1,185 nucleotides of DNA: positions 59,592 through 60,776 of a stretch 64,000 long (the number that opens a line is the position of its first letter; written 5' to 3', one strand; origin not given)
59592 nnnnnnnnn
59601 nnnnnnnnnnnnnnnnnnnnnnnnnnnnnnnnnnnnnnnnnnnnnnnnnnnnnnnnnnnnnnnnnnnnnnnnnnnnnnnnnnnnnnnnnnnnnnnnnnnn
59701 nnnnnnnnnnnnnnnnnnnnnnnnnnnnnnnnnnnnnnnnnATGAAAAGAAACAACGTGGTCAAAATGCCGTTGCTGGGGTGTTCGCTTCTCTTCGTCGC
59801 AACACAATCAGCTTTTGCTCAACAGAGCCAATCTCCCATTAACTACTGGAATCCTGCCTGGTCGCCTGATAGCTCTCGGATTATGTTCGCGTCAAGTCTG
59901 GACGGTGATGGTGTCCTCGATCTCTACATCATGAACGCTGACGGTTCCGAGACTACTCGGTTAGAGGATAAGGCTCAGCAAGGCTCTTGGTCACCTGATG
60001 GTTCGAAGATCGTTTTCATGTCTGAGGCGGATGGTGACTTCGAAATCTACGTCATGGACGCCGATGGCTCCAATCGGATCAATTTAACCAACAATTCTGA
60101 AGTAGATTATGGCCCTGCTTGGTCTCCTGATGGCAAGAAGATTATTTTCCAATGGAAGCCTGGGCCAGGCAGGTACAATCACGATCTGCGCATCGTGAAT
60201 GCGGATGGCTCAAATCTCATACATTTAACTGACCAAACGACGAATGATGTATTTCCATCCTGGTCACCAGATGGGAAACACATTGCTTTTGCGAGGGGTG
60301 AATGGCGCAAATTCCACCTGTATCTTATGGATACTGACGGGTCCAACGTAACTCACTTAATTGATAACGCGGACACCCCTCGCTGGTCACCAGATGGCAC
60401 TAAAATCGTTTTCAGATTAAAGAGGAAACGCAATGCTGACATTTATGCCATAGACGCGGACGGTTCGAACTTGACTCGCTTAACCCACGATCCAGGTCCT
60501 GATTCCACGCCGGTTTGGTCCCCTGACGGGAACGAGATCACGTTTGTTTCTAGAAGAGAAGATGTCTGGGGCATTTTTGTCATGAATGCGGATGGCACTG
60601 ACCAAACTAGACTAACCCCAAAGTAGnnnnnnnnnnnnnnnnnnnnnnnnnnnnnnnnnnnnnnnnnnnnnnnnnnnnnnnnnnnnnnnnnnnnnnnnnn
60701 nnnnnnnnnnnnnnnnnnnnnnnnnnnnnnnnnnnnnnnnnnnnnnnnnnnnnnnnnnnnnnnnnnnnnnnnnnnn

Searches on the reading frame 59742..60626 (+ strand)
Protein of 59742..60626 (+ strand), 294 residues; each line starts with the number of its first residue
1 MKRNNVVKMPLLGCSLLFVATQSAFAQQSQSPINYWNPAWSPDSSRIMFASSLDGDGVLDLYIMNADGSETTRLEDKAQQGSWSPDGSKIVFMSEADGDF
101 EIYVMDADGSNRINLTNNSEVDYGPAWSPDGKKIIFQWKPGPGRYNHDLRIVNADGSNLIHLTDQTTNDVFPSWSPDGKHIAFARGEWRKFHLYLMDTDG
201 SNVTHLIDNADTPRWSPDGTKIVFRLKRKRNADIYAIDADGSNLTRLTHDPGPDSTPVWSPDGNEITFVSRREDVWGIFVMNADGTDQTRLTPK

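Call 46: find_encoding_contigs(protein=window:59742-60626:+, flank=10000, max_places=3)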
Protein window:59742-60626:+ (294 aa): no gene with exactly this product is on record in the collection.
